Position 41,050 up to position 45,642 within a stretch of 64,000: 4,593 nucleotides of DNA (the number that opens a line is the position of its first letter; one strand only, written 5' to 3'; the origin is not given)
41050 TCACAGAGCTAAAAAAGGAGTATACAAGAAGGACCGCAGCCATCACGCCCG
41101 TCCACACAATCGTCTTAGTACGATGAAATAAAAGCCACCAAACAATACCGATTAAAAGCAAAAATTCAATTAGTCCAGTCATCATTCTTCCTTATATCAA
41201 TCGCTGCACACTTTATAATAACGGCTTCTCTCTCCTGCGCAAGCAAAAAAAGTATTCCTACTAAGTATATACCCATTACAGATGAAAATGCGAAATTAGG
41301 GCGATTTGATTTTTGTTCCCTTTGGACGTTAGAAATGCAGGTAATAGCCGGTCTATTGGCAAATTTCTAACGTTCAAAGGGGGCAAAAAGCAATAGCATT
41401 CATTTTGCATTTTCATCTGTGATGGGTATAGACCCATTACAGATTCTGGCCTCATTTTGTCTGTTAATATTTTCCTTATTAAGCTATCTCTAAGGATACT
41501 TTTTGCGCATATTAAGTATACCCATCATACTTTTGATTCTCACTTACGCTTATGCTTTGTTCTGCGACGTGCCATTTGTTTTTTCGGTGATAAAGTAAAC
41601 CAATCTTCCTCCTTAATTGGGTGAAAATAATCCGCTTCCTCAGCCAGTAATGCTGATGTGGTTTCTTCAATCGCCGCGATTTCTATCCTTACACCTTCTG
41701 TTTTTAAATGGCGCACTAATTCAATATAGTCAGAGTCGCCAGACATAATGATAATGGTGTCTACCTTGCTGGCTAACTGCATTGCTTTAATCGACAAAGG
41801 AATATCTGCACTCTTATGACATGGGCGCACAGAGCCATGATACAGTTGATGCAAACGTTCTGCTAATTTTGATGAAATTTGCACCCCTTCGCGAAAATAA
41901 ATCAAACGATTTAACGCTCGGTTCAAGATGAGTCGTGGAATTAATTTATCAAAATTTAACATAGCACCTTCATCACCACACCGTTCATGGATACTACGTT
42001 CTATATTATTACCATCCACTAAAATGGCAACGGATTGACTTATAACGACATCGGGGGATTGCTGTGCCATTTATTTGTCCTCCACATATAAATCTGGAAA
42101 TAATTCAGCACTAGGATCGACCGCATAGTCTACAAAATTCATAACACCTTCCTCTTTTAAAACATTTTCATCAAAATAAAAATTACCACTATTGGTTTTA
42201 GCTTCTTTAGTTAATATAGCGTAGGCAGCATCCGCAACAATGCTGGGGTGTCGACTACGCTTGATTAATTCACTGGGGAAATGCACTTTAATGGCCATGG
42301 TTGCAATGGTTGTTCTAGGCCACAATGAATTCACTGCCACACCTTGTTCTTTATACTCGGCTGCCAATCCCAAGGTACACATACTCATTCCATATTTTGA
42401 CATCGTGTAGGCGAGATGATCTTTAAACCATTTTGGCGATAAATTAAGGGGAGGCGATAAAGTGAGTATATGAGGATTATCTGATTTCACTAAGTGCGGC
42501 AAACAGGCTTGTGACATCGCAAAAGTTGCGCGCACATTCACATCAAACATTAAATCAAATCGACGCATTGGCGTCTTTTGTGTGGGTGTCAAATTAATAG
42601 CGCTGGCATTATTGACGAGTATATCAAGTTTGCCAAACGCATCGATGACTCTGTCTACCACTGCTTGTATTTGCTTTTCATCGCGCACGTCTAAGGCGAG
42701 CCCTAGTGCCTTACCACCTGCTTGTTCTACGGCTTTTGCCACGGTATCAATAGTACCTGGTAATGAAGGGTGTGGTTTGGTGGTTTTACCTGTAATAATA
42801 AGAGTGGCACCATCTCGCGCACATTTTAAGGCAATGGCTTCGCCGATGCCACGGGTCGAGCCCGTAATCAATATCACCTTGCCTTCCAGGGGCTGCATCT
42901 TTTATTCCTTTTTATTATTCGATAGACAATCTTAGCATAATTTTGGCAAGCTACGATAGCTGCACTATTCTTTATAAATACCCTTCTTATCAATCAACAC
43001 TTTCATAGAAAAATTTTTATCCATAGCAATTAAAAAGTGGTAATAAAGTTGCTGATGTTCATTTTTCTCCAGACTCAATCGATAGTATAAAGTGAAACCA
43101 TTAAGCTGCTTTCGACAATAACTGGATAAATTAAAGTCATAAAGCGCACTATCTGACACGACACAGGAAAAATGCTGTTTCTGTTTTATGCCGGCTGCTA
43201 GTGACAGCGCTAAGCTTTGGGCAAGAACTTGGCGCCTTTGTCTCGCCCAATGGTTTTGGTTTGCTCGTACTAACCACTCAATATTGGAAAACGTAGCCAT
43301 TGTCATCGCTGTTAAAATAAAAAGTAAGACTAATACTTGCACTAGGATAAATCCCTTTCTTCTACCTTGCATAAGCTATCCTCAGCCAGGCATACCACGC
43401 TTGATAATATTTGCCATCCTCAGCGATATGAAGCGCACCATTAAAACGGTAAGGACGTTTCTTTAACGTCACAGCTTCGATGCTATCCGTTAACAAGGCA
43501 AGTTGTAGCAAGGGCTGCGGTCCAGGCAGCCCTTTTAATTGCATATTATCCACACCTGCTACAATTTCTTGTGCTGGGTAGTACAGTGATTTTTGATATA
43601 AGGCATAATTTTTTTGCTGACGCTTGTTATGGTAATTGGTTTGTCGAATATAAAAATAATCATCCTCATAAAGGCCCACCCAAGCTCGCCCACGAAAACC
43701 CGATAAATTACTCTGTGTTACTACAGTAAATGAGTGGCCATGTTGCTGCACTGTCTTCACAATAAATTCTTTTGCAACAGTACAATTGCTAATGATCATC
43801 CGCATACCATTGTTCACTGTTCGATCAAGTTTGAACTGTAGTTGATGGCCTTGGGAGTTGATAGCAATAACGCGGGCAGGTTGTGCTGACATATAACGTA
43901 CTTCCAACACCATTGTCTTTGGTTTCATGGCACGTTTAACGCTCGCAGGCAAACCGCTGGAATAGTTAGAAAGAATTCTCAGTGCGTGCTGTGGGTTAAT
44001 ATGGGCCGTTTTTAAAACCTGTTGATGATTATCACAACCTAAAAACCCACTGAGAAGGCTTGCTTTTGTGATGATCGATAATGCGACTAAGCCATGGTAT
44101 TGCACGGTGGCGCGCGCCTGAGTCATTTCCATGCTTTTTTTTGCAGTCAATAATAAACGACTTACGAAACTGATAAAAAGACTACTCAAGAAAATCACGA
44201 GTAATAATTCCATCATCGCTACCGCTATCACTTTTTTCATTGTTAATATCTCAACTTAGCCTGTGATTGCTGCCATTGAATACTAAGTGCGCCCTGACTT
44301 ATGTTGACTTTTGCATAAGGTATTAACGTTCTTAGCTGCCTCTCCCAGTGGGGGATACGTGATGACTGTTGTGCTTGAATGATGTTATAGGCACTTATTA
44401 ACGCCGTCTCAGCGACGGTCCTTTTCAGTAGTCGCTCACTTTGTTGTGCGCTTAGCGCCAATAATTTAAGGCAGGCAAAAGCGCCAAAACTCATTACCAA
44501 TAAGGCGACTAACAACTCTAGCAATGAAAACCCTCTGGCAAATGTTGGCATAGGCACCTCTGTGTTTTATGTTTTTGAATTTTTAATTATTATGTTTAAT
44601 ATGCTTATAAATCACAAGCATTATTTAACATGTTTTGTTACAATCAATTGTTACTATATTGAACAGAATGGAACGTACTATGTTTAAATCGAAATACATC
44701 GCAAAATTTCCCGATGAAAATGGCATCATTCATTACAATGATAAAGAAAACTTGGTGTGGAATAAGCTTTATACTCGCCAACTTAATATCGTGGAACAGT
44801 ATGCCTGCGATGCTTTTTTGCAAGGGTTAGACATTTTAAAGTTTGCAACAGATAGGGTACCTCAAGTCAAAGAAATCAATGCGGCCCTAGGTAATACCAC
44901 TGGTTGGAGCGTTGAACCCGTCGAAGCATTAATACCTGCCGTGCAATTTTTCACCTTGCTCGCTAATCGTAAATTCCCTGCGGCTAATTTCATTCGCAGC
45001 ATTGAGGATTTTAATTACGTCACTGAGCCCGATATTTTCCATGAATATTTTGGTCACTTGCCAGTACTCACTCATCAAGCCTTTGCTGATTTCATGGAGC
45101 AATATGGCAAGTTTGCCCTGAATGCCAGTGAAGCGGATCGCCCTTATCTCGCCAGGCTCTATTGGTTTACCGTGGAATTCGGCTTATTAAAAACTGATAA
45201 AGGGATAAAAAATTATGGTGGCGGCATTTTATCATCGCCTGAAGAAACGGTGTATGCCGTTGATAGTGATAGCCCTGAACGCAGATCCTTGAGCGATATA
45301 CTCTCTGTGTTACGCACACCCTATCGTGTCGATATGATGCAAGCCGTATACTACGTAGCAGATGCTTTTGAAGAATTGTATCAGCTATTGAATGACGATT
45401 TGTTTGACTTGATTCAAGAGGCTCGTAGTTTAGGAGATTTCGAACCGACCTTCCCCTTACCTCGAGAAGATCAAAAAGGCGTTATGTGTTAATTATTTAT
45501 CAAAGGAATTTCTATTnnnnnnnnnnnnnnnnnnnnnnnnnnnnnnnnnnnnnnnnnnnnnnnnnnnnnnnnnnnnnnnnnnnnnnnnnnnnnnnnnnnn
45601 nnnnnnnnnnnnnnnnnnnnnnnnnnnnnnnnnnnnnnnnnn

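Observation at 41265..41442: Co-varying substitutions keep the internal hairpin arms of the repeat element self-complementary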

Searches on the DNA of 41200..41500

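Call 42: search_rna_families(source=window, start=41200, end=41500, threshold=evalue, max_evalue=10)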
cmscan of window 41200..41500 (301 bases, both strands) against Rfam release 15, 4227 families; matches with E-value up to 10: 5.
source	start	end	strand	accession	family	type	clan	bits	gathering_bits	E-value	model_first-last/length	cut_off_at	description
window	41279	41419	+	RF04134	MIR7504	Gene; miRNA;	-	34.3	83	0.00012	1-124/124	no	MIR7504 microRNA precursor family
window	41283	41418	+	RF04174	MIR4208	Gene; miRNA;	-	27.2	140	0.03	3-191/191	no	MIR4208 microRNA precursor family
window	41262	41415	+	RF02360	Yfr8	Gene; sRNA;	-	15.1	40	0.34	1-226/226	no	Cyanobacterial functional RNA 8/9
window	41309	41393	+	RF03676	MIR5148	Gene; miRNA;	-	13.2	93.5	9.7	1-78/78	no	MIR5148 microRNA precursor family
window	41369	41450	+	RF00622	CPEB3_ribozyme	Gene; ribozyme;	-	10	35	9.9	1-78/78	no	Mammalian CPEB3 ribozyme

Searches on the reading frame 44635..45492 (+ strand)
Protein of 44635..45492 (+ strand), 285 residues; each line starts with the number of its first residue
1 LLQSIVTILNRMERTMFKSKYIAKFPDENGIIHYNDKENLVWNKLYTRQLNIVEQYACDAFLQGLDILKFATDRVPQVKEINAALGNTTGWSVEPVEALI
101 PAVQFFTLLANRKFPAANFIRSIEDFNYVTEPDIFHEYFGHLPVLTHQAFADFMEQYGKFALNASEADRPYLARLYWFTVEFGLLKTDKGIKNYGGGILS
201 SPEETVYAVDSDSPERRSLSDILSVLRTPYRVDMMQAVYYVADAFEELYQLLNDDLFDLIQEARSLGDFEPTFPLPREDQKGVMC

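Call 91: search_protein_families(library=pfam, proteins=[window:44635-45492:+], max_evalue=0.00001)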
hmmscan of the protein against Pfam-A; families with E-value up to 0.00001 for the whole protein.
window:44635-45492:+ (285 aa): 1 family
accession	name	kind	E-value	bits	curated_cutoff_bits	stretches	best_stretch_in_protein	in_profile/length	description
PF00351.26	Biopterin_H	-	4.3e-51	174.4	22.7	1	26-252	53-281/331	Biopterin-dependent aromatic amino acid hydroxylase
